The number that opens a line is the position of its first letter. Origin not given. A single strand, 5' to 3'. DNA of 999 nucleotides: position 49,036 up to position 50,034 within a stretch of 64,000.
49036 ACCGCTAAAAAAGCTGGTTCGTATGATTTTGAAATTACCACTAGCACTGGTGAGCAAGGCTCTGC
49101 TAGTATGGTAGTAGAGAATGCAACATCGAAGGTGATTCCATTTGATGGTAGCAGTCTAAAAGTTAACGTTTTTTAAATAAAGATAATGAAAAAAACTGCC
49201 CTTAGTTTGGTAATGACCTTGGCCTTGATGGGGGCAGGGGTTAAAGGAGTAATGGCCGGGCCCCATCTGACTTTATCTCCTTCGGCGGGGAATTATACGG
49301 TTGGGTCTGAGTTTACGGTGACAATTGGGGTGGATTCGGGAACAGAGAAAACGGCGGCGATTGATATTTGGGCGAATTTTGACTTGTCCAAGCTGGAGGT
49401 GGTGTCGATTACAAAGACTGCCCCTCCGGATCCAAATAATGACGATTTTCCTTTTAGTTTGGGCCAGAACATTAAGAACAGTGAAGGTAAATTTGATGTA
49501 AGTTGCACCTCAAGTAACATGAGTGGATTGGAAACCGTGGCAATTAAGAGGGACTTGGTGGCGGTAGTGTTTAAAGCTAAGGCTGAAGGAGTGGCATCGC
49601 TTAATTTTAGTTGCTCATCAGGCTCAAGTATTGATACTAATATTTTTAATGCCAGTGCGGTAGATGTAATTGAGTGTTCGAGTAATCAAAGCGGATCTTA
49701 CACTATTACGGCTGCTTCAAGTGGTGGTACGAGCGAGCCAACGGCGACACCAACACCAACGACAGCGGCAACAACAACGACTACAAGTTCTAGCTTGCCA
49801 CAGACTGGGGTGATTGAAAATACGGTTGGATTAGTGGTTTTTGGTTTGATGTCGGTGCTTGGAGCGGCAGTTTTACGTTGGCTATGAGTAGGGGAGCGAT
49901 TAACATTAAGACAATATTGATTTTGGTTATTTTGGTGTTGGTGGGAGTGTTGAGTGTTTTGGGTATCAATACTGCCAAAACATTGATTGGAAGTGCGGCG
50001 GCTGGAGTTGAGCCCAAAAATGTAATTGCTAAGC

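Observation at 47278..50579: Cellulosome-style cohesin-dockerin assembly with a sortase-anchored cohesin in a minimal-genome bacterium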

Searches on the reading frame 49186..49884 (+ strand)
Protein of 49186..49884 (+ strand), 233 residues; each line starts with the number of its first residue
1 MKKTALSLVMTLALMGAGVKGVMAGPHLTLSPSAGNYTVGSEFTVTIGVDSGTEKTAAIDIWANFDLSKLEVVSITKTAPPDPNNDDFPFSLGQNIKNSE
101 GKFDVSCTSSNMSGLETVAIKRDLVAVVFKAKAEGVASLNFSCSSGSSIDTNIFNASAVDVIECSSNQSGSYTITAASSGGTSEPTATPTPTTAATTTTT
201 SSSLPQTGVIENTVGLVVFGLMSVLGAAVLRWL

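Call 3: search_protein_families(library=pfam, proteins=[window:49186-49884:+], max_evalue=1)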
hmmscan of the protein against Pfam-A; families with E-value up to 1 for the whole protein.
window:49186-49884:+ (233 aa): 4 families
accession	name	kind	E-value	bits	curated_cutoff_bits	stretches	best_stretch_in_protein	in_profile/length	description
PF00963.24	Cohesin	-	4.1e-08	34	24.1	1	38-136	11-106/139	Cohesin domain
PF00746.26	Gram_pos_anchor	-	6.2e-05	23.3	20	1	198-230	3-34/43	LPXTG cell wall anchor motif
PF13947.11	GUB_WAK_bind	-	0.15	12.9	29.4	0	87-111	11-35/64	Wall-associated receptor kinase galacturonan-binding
PF17231.7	DUF5305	-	0.17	11.7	29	1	184-232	92-136/217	Family of unknown function (DUF5305)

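Call 4: search_protein_families(library=ncbifam, proteins=[window:49186-49884:+], max_evalue=1)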
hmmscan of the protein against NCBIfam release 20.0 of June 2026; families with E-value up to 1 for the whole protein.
window:49186-49884:+ (233 aa): 2 families
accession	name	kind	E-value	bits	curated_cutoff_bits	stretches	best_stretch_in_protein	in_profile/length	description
TIGR01167.1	LPXTG_anchor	domain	0.0042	17.7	15.9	1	203-230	1-27/34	LPXTG cell wall anchor domain-containing protein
NF053819.1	EF0750_LPXTG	subfamily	0.022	15.3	47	1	183-230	49-98/105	EF2685/EF0750 family sortase-dependent surface protein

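Call 9: find_encoding_contigs(protein=window:49186-49884:+, flank=10000, max_places=6)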
Protein window:49186-49884:+ (233 aa): 1 contig read that carries it; 1 place shown.
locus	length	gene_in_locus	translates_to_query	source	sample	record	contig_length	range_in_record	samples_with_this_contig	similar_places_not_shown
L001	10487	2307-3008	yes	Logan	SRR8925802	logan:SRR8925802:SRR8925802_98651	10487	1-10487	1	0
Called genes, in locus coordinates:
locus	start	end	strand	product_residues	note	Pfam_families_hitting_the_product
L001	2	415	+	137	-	?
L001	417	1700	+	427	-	-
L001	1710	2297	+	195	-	PF00963:Cohesin (weak)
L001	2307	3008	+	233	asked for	PF00963:Cohesin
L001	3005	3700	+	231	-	PF16656:Pur_ac_phosph_N (weak)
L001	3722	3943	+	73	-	-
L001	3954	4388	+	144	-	PF09424:YqeY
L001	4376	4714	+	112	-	PF02130:YbeY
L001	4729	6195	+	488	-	PF13177:DNA_pol3_delta2, PF00004:AAA, PF07728:AAA_5 (weak), PF13401:AAA_22 (faint), PF20964:DnaX_C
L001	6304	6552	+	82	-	-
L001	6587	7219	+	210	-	PF21176:RecR_HhH, PF01751:Toprim, PF13662:Toprim_4, PF21175:RecR_C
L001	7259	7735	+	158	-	-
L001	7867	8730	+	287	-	PF00291:PALP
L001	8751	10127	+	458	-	PF00133:tRNA-synt_1 (faint), PF01406:tRNA-synt_1e, PF09334:tRNA-synt_1g (faint)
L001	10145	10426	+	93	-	PF01250:Ribosomal_S6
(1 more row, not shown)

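Call 10: find_homologous_proteins(query=window:49186-49884:+, max_evalue=0.001)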
Query window:49186-49884:+ (233 aa): 92 proteins with E <= 0.001 among 1418 candidates.
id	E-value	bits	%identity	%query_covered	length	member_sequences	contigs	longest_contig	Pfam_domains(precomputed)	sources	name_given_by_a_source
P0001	9.2e-141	485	100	100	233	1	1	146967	PF00963.25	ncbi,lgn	-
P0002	4.2e-95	336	71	100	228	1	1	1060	PF00963.25,PF00746.27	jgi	jgi:LPXTG-motif cell wall-anchored protein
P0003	6.9e-89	315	67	100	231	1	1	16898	PF00963.25,PF00746.27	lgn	-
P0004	9.1e-84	299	63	100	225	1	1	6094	PF00963.25,PF00746.27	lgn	-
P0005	1.1e-83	298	59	100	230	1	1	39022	PF00963.25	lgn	-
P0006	2.0e-66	242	55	100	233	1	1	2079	PF00963.25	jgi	jgi:LPXTG-motif cell wall-anchored protein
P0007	3.2e-65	238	53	99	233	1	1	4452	-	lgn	-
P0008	2.6e-63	232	53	100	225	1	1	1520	PF00963.25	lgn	-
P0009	6.1e-61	224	55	90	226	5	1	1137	PF00963.25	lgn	-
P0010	1.2e-60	223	51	100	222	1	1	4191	PF00963.25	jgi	jgi:hypothetical protein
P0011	1.6e-60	223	51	100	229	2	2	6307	PF00963.25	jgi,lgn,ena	-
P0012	3.7e-60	221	50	100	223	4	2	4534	PF00963.25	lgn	-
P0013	1.7e-59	219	50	100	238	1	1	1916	PF00963.25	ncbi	-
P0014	2.8e-59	219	47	100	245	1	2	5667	-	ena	-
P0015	3.2e-59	218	52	90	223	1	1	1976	PF00963.25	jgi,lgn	-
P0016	1.5e-58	216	54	90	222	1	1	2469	PF00963.25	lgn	-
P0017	1.7e-58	216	53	100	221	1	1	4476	PF00963.25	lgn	-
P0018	1.9e-58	216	50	100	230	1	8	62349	PF00963.25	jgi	jgi:hypothetical protein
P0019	2.5e-58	215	49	100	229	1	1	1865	PF00963.25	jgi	jgi:LPXTG-motif cell wall-anchored protein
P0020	8.3e-58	214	50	100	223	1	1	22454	PF00963.25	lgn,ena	-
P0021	1.1e-57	213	50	100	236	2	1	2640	PF00963.25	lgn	-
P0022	1.1e-56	210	49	100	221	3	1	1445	PF00963.25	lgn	-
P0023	1.2e-56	210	47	100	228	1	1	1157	PF00963.25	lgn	-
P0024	1.1e-55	207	48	100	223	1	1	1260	PF00963.25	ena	-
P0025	1.4e-55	206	48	100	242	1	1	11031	PF00963.25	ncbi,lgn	-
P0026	1.7e-55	206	50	100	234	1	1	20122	PF00963.25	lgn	-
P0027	2.4e-55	206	50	100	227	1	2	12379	PF00963.25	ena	-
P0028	2.7e-55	206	49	100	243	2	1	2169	PF00963.25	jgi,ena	-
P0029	4.8e-55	205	50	100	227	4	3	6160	PF00963.25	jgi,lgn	-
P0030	2.3e-54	202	50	100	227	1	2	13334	PF00963.25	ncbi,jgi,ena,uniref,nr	ncbi:hypothetical protein COS78_04440 [Candidatus Shapirobacteria bacterium CG06_land_8_20_14_3_00_4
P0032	7.8e-54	201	50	100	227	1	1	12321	PF00963.25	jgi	-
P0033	1.8e-53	200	49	100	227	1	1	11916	PF00963.25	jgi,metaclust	metaclust:\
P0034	2.5e-53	199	50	91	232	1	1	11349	PF00963.25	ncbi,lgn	-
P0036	2.4e-52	196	47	100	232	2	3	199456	-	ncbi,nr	ncbi:MAG: cohesin domain-containing protein [Candidatus Shapirobacteria bacterium]|nr:cohesin domain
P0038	3.9e-52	195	47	100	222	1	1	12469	PF00963.25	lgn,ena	-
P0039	1.2e-51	194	47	100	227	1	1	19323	PF00963.25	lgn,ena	-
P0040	2.9e-51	192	48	100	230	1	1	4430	PF00963.25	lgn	-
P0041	5.7e-51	191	46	100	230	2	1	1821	PF00963.25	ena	-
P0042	4.1e-50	189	43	100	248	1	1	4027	PF00963.25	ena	-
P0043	2.7e-49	186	44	100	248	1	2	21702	PF00963.25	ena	-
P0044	3.2e-49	186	47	91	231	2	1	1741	PF00963.25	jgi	-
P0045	4.0e-49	185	48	92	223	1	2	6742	PF00963.25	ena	-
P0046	3.0e-48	183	43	94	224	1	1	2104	PF00963.25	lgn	-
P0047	4.5e-48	182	49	90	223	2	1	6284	PF00963.25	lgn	-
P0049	7.7e-48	181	48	94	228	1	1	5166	PF00963.25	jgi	-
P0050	2.9e-47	179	46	91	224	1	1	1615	PF00963.25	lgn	-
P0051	4.1e-47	179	46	100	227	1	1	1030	PF00963.25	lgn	-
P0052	9.9e-47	178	47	91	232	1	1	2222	PF00963.25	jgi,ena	-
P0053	1.5e-46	177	45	91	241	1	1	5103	PF00963.25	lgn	-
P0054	1.7e-46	177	47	100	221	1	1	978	PF00963.25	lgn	-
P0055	2.1e-46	176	43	99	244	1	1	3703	PF00963.25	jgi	jgi:uncharacterized protein YcnI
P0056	3.7e-46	176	46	91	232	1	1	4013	PF00963.25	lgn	-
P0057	6.8e-46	175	45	98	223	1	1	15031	PF00963.25,PF00746.27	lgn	-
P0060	3.4e-45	173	48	90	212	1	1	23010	PF00963.25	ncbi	-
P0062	6.9e-45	172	42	100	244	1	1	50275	PF00963.25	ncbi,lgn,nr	ncbi:hypothetical protein KBC75_02215 [Candidatus Shapirobacteria bacterium]|nr:hypothetical protein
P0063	1.1e-44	171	62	61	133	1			PF00963.25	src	-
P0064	1.6e-44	170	43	99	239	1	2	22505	PF00963.25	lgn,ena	-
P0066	1.5e-43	167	42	100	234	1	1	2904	PF00963.25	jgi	-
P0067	5.2e-43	165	43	92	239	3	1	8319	PF00963.25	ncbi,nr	ncbi:hypothetical protein KJ909_02470 [Patescibacteria group bacterium]|nr:hypothetical protein [Pat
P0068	9.0e-43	165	45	91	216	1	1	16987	PF00963.25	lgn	-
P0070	1.7e-42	164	47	88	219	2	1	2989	PF00963.25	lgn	-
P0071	2.5e-42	163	45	98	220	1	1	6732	PF00963.25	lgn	-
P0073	1.3e-41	161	41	91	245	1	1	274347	PF00963.25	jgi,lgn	jgi:hypothetical protein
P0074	6.9e-41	158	42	98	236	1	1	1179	PF00746.27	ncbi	-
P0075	7.7e-41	158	38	100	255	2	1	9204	PF00963.25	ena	-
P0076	1.2e-40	158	45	63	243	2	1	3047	PF00963.25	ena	-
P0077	2.0e-40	157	47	100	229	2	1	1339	PF00963.25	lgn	-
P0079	3.6e-40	156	45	82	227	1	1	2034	PF00963.25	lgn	-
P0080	3.3e-39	153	43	72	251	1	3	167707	PF00963.25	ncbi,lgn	-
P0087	1.9e-36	144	43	91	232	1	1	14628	PF00963.25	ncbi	-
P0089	5.2e-29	120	40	100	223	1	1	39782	PF00963.25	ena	-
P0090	1.2e-26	112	42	82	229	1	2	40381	PF00963.25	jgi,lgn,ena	-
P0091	8.3e-20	90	45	66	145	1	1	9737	PF00963.25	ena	-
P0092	8.9e-9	54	28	94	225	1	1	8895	PF00963.25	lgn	-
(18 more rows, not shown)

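Call 12: find_encoding_contigs(protein=P0036, flank=10000, max_places=2)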
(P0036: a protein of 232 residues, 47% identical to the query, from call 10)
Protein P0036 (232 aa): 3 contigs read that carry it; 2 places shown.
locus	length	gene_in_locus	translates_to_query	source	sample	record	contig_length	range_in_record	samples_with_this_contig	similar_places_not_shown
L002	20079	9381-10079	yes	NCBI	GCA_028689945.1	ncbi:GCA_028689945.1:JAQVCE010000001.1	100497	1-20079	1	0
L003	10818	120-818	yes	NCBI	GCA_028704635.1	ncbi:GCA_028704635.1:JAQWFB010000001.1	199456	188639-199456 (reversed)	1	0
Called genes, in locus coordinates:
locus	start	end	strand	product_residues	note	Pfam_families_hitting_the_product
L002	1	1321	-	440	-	PF26449:DUF8128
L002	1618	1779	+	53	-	-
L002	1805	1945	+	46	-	-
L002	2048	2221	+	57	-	-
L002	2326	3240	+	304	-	PF00318:Ribosomal_S2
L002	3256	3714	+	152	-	PF00889:EF_TS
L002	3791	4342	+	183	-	PF01765:RRF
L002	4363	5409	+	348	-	PF02163:Peptidase_M50, PF04495:GRASP55_65 (weak), PF13180:PDZ_2, PF17820:PDZ_6 (weak)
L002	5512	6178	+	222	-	-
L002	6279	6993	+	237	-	-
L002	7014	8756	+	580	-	PF00404:Dockerin_1 (faint)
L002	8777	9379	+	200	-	-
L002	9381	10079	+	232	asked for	-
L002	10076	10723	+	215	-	PF16656:Pur_ac_phosph_N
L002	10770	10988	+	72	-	PF01165:Ribosomal_S21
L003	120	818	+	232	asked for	-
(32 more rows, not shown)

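Call 13: find_encoding_contigs(protein=P0073, flank=10000, max_places=2)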
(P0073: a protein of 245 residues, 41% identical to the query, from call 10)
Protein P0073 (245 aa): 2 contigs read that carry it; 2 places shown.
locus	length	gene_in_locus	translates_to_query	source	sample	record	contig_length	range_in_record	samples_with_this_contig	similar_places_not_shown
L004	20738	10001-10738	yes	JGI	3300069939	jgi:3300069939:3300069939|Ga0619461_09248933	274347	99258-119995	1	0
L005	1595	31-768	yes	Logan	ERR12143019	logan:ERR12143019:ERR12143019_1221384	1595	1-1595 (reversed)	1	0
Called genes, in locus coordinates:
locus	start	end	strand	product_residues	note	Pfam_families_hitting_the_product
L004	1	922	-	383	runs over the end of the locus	PF02784:Orn_Arg_deC_N, PF00278:Orn_DAP_Arg_deC (weak)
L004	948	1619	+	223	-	PF13578:Methyltransf_24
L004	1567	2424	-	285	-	PF00535:Glycos_transf_2, PF13641:Glyco_tranf_2_3, PF10111:Glyco_tranf_2_2 (weak)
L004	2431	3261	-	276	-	PF00535:Glycos_transf_2, PF10111:Glyco_tranf_2_2 (weak), PF13641:Glyco_tranf_2_3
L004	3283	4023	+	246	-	PF03808:Glyco_tran_WecG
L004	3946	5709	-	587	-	PF04932:Wzy_C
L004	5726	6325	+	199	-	PF02397:Bac_transf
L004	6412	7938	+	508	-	-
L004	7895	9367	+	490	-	-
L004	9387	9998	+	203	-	-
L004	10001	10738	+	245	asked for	PF00963:Cohesin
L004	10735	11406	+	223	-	PF16656:Pur_ac_phosph_N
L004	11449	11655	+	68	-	-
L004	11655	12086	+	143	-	PF09424:YqeY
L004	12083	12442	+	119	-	PF02130:YbeY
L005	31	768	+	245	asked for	PF00963:Cohesin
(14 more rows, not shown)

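Call 15: find_related_loci(query=A1, collection=genome_contigs, flank=10000)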
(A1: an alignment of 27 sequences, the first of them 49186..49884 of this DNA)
Query A1 (233 aa) in genome_contigs; peptide patterns used: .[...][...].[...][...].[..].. (x = any residue, [..] = any of these).
40 stretches matched a pattern; 30 encode a relative of the query (tblastn E <= 1e-3); 30 distinct loci.
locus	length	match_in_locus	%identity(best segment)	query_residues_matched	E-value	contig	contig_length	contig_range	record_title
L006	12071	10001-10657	49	1-233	3e-65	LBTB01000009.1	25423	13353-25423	MAG: Candidatus Shapirobacteria bacterium GW2011_GWF2_37_20 US46_C0009, whole genome shotgun sequence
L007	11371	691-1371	50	1-233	4e-63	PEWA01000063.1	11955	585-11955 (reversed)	MAG: Candidatus Shapirobacteria bacterium CG06_land_8_20_14_3_00_40_12 CG06_land_8_20_14_3.00_150_scaffold_2778_c, whole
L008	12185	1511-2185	48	1-233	1e-60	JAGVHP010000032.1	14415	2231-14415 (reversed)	MAG: Candidatus Shapirobacteria bacterium isolate DeMMO2_35 c_000000111274, whole genome shotgun sequence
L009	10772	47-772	48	1-233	6e-57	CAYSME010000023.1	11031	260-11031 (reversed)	MAG TPA_asm: uncultured Gammaproteobacteria bacterium isolate SRP192927_co6_55 genome assembly, contig: NODE_15038_lengt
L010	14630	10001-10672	48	1-233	2e-56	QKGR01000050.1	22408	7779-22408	MAG: Candidatus Shapirobacteria bacterium isolate SZUA-533 scaffold_19069, whole genome shotgun sequence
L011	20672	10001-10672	47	1-232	8e-55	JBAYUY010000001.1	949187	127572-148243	MAG: Candidatus Shapirobacteria bacterium isolate SO_2016_LW3_47 scaffold00001_LW162_2016, whole genome shotgun sequence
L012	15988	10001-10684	46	3-232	9e-54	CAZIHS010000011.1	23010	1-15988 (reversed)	MAG TPA_asm: uncultured Gammaproteobacteria bacterium isolate binchicken_co16_148 genome assembly, contig: NODE_3724_len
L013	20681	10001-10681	43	1-233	3e-53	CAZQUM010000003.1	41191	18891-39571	MAG TPA_asm: uncultured Gammaproteobacteria bacterium isolate SRP294416_co3_917 genome assembly, contig: NODE_965_length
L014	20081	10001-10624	47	14-233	5e-53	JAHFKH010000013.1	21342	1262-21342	MAG: Candidatus Shapirobacteria bacterium isolate nzgw405 NODE_3321_length_21343_cov_3.554283, whole genome shotgun sequ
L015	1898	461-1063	49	27-233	1e-52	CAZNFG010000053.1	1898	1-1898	MAG TPA_asm: uncultured Eubacteriales bacterium isolate SRP192927_co5_282 genome assembly, contig: NODE_172680_length_18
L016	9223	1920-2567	44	1-222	2e-50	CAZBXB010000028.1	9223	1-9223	MAG TPA_asm: uncultured Gammaproteobacteria bacterium isolate SRP214966_co5_367 genome assembly, contig: NODE_7601_lengt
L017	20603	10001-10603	49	27-233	2e-50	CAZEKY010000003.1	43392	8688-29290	MAG TPA_asm: uncultured Gammaproteobacteria bacterium isolate SRP192927_co1_638 genome assembly, contig: NODE_1281_lengt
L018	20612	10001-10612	49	24-233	3e-50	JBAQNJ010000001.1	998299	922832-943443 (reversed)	MAG: Microgenomates group bacterium isolate MFD12002_ilm_asm_bin60 k127_48021, whole genome shotgun sequence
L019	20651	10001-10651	45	6-233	5e-49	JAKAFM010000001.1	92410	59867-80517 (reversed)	MAG: bacterium isolate WY1.bin95 NODE_379_length_92410_cov_1.969821, whole genome shotgun sequence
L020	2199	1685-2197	52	1-175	5e-49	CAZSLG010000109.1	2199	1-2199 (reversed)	MAG TPA_asm: uncultured Gammaproteobacteria bacterium isolate SRP062349_co5_136 genome assembly, contig: NODE_64000_leng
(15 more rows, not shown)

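Call 53: search_solved_structures(query=A1, max_evalue=1, show_alignments=1)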
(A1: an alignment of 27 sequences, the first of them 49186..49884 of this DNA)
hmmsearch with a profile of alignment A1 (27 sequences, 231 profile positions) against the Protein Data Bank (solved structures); distinct sequences matched with E-value up to 1: 8.
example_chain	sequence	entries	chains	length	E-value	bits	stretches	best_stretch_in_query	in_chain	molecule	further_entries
4ums_A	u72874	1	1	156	0.0004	23.1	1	56-129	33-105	CELLULOSOMAL ANCHORING SCAFFOLDIN B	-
5lxv_A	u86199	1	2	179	0.0073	19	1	23-111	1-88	Scaffoldin C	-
5nrk_A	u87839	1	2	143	0.017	17.8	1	40-127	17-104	Endoglucanase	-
5nrm_A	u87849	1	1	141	0.02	17.6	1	40-127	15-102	Endoglucanase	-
7urp_A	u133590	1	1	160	0.024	17.3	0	22-81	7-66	Ribonucleases G and E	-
5m2s_A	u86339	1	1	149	0.027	17.1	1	35-91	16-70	Putative cellulosomal scaffoldin protein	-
5aoz_A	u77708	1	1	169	0.048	16.3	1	23-87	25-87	PUTATIVE CELLULOSOMAL SCAFFOLDIN PROTEIN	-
5m2o_A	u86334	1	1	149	0.15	14.7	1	29-87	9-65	Putative cellulosomal scaffoldin protein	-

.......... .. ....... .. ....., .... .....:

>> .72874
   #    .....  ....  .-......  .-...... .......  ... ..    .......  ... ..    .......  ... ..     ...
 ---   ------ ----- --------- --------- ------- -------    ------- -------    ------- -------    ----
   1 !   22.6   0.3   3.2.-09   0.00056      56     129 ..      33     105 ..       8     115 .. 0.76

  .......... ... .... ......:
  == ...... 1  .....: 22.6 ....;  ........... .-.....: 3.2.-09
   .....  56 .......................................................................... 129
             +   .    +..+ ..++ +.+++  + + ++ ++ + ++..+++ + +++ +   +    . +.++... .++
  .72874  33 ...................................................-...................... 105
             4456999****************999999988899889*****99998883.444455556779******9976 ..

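Call 66: predict_structure(alignment_id=A1)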
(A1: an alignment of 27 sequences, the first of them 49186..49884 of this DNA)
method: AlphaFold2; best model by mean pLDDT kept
length: 233 residues; sequences in the alignment: 27
mean_pLDDT: 84.7   pTM: 0.69
mean pLDDT of the five models: 84.7, 82.1, 81.8, 81.8, 80.5
residues with pLDDT >= 90: 126; 70-90: 61; 50-70: 35; < 50: 11
segments of 3 or more residues with pLDDT < 50: 197-201, 203-207
pLDDT, mean of each block of 10 residues (from residue 1): 78 73 83 98 98 93 98 96 82 98 95 74 97 98 90 93 94 91 56 51 50 80 86 71
secondary structure, 60 per line:
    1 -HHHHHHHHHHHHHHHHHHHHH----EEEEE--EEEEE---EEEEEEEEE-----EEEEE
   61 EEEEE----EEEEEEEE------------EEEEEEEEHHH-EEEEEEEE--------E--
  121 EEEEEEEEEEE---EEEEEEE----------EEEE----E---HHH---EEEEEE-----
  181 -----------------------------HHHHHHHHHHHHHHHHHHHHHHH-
elements in order: H2-22 E27-31 E34-38 E42-50 E56-65 E70-77 E90-97 E102-109 E121-131 E135-141 E152-155 E170-175 H210-232
